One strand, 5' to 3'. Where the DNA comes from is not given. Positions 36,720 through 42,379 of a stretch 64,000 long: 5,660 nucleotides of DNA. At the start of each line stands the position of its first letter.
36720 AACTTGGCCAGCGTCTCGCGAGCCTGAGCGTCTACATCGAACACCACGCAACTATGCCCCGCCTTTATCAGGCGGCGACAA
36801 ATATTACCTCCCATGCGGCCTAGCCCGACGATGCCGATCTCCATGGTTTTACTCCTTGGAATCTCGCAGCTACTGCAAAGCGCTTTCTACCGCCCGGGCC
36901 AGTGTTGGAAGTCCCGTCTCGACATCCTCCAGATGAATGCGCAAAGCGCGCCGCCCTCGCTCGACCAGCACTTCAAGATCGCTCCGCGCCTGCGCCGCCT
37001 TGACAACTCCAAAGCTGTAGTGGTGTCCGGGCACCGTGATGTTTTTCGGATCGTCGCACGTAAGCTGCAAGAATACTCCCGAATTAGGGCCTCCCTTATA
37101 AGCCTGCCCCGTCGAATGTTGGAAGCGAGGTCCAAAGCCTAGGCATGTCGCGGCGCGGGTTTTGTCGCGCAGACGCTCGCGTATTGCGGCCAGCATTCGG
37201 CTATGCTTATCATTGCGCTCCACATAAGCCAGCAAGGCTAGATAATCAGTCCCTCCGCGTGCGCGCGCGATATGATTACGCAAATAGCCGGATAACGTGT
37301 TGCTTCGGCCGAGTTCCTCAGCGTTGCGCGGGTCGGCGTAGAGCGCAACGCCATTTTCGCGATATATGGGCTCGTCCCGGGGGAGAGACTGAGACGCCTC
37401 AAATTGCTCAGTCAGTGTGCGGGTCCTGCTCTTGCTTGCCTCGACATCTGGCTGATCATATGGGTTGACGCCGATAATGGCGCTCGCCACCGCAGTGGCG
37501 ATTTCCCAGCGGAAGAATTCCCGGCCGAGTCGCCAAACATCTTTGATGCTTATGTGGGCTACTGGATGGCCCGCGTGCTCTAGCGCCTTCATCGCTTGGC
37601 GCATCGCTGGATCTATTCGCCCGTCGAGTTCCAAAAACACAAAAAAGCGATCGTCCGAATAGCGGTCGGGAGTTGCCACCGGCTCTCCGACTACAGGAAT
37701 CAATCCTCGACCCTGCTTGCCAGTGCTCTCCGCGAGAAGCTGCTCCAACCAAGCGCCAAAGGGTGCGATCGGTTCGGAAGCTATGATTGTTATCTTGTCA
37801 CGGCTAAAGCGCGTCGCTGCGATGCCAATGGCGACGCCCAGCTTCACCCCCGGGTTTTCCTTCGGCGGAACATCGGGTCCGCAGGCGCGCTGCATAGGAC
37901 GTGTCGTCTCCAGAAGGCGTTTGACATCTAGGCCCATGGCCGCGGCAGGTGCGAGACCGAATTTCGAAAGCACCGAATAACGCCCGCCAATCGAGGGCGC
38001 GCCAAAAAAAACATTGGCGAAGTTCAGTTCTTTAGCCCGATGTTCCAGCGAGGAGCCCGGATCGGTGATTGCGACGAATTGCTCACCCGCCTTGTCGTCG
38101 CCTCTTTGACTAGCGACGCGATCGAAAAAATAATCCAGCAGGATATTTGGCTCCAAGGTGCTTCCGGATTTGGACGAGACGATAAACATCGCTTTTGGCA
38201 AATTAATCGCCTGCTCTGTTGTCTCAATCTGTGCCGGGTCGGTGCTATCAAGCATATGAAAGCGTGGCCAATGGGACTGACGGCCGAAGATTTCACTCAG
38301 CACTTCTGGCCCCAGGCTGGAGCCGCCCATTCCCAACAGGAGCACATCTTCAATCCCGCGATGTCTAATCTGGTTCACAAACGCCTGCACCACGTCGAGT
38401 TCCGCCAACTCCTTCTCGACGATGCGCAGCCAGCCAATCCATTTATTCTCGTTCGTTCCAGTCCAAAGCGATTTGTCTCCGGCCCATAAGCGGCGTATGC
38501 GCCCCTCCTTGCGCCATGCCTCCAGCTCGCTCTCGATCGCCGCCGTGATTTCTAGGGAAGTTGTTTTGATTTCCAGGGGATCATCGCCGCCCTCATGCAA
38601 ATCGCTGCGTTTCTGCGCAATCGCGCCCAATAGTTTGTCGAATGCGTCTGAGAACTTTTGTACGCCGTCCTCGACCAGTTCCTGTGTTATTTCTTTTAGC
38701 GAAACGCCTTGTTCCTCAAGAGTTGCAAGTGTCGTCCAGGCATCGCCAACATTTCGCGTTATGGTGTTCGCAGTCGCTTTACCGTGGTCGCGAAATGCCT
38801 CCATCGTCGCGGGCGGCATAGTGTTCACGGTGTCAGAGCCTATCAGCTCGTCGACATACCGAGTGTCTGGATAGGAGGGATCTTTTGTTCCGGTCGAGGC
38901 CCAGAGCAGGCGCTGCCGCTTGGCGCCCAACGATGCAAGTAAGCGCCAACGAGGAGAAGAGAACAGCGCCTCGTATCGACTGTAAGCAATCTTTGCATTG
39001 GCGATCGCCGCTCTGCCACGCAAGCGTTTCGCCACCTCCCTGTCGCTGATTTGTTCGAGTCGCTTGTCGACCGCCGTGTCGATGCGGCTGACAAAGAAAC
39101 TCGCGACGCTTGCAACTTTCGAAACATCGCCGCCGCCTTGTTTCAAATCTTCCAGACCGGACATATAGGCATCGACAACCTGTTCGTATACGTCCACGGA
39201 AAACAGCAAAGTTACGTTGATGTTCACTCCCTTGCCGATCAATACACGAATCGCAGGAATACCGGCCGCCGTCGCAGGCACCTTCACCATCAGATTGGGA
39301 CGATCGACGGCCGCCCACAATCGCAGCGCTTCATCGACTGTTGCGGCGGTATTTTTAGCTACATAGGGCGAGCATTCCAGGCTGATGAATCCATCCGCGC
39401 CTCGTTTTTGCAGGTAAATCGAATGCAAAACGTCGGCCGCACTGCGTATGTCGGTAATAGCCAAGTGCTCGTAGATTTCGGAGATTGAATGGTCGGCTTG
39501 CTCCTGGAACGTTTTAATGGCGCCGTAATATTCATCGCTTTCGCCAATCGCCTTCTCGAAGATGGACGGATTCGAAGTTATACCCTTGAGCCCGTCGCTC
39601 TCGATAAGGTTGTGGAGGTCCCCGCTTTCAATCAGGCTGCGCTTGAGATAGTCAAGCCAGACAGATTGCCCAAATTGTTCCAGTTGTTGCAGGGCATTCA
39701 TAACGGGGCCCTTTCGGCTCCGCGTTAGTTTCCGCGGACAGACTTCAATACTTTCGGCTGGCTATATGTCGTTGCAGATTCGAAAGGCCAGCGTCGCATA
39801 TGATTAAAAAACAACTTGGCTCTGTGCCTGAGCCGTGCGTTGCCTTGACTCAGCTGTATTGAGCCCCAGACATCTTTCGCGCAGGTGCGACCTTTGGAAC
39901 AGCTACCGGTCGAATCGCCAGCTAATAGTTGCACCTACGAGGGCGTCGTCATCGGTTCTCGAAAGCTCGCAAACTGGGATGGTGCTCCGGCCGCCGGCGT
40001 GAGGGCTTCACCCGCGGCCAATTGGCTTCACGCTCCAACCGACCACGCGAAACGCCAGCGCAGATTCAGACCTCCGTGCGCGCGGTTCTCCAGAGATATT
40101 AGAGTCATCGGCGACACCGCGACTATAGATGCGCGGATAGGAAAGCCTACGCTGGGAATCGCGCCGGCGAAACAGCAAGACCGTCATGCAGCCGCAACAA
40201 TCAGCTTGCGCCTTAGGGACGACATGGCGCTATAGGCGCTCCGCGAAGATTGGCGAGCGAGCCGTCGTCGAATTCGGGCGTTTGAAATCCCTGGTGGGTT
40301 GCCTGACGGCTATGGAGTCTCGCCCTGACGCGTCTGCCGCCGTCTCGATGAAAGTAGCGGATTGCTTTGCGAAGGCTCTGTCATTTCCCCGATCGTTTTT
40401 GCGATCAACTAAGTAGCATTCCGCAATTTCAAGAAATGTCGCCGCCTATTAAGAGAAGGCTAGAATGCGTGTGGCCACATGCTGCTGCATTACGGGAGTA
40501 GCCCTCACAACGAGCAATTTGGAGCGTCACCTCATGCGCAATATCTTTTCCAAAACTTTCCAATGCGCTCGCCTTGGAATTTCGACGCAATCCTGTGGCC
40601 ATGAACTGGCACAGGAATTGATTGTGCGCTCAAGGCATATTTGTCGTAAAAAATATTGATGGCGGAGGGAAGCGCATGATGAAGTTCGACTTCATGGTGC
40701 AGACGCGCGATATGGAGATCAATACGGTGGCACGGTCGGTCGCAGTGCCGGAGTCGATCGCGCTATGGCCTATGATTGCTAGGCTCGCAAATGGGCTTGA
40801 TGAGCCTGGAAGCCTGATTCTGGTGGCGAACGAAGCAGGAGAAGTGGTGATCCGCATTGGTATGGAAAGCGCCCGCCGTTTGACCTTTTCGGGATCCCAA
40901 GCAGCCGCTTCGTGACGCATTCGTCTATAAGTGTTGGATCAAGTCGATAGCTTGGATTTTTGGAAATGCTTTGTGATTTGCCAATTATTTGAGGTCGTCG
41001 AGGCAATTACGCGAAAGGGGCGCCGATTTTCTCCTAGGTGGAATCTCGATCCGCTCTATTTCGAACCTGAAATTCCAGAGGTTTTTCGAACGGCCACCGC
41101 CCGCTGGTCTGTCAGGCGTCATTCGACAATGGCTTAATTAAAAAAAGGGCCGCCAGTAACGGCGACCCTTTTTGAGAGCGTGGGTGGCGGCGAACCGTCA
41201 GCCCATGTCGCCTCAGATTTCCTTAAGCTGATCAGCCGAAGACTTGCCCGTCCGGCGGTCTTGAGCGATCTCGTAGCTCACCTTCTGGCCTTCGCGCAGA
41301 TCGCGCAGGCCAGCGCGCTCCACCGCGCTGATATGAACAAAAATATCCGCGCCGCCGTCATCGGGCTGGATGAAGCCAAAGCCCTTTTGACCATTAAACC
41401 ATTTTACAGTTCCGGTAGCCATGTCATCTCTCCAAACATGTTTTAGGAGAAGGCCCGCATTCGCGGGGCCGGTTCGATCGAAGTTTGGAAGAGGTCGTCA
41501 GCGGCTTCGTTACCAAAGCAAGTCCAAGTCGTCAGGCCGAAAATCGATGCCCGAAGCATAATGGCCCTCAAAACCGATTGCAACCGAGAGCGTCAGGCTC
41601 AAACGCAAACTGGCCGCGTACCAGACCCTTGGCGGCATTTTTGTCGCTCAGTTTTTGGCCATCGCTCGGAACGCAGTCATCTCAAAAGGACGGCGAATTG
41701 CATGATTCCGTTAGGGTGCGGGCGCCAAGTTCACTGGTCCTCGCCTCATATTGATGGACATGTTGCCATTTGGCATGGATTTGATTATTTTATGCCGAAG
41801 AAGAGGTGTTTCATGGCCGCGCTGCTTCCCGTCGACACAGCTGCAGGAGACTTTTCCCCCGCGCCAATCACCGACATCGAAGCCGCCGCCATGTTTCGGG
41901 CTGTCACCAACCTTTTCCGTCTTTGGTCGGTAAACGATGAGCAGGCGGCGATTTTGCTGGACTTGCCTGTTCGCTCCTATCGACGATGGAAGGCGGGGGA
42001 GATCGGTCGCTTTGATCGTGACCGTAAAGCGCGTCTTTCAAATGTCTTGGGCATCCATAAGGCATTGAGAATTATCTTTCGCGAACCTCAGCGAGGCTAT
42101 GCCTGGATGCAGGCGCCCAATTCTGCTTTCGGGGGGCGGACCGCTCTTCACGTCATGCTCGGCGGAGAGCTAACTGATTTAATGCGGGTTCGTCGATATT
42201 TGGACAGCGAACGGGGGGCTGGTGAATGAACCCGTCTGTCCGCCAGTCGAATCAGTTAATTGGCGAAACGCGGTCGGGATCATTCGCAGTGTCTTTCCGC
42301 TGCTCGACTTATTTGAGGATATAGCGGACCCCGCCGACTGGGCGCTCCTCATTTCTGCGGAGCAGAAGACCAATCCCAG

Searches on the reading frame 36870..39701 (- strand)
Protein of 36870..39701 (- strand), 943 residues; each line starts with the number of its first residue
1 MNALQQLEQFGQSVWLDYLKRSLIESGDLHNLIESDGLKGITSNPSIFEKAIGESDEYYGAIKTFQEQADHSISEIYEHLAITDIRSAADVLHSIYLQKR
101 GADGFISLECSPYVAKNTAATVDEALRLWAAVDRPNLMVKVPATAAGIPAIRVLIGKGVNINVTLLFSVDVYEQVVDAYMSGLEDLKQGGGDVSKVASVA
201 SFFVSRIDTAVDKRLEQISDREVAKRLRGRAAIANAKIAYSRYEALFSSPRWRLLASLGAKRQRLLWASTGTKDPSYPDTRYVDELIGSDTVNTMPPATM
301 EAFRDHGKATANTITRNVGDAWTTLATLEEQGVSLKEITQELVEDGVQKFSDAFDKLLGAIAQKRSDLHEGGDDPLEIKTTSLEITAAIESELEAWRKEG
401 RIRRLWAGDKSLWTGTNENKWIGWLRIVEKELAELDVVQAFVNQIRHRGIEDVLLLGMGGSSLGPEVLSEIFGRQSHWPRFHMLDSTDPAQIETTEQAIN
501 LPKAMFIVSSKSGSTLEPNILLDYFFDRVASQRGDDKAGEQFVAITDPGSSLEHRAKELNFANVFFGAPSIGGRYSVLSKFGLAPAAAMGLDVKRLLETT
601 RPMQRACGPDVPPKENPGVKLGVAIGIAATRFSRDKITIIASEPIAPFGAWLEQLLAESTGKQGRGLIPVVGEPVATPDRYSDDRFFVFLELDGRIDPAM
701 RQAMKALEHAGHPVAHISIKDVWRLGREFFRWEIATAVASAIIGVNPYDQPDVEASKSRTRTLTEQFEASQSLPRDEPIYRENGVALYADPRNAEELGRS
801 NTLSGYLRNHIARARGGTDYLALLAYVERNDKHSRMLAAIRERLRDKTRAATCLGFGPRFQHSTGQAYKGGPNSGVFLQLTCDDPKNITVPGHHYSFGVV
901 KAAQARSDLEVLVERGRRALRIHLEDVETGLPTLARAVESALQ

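Call 3: search_protein_families(library=pfam, proteins=[window:36870-39701:-])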
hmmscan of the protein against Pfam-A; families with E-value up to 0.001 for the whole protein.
window:36870-39701:- (943 aa): 2 families
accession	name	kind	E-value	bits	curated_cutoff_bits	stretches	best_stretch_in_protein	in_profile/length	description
PF00923.25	TAL_FSA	-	7.9e-84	281.8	27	1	14-361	1-285/285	Transaldolase/Fructose-6-phosphate aldolase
PF00342.24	PGI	-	1.5e-18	67.1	22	1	448-663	94-309/486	Phosphoglucose isomerase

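Call 4: search_protein_families(library=ncbifam, proteins=[window:36870-39701:-])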
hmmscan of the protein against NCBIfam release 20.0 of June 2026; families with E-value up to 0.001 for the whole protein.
window:36870-39701:- (943 aa): 15 families
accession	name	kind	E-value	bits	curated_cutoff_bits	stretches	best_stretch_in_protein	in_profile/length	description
NF007080.0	PRK09533.1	equivalog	0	1385.9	712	1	1-942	2-948/949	bifunctional transaldolase/phosoglucose isomerase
NF002881.0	PRK03343.1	subfamily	3e-148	493.8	367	1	1-367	3-366/370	transaldolase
TIGR00876.1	tal_mycobact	equivalog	3.9e-101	338.9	233.75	1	12-358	3-348/350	transaldolase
NF003026.0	PRK03903.1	equivalog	4.9e-72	242.8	344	1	13-359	6-321/323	transaldolase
NF003016.0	PRK03868.1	equivalog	4.8e-45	154.1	487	2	418-665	28-266/410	glucose-6-phosphate isomerase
NF010696.0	PRK14096.1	equivalog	1.5e-34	119.5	671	1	436-663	100-327/528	glucose-6-phosphate isomerase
NF010697.0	PRK14097.1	equivalog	1.2e-32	113.1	443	2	416-670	39-302/448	glucose-6-phosphate isomerase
NF040629.1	PGI_Meth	equivalog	1.8e-23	83.4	350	1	447-672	58-275/396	glucose-6-phosphate isomerase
NF001211.0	PRK00179.1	equivalog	2.4e-23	82.4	492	1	443-663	139-360/544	glucose-6-phosphate isomerase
NF010695.0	PRK14095.1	equivalog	6.7e-20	71.2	703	1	434-663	127-362/536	glucose-6-phosphate isomerase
TIGR00874.1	talAB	equivalog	9.7e-08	31.7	396.2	1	25-169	15-159/317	transaldolase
TIGR00875.1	fsa_talC_mipB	equivalog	1.9e-07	30.7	245.95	1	103-169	51-112/213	fructose-6-phosphate aldolase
NF009299.0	PRK12656.1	equivalog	0.00016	21.3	214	0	114-168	62-115/222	fructose-6-phosphate aldolase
NF009296.0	PRK12653.1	subfamily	0.00032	20.5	306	0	114-168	61-113/220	fructose-6-phosphate aldolase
NF008965.0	PRK12309.1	equivalog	0.00093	18.3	550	0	33-170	25-166/392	transaldolase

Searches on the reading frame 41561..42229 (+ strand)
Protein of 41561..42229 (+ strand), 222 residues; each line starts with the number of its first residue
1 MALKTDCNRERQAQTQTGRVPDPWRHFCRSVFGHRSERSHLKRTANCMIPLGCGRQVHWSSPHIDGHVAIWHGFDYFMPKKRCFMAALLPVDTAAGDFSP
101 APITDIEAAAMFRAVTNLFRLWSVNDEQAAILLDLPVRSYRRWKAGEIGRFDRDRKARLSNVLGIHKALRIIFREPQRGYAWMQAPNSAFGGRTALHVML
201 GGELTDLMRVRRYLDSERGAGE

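Call 47: search_protein_families(library=pfam, proteins=[window:41561-42229:+], max_evalue=0.00001)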
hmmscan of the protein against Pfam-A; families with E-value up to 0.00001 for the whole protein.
window:41561-42229:+ (222 aa): 2 families
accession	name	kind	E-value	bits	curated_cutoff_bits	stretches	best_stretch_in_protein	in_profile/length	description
PF09722.15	Xre_MbcA_ParS_C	-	3.4e-13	49.8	24.5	1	168-219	1-50/51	Antitoxin Xre/MbcA/ParS C-terminal toxin-binding domain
PF20432.4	Xre-like-HTH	-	1.5e-12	48.1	25.8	1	102-163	2-62/63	Antitoxin Xre-like helix-turn-helix domain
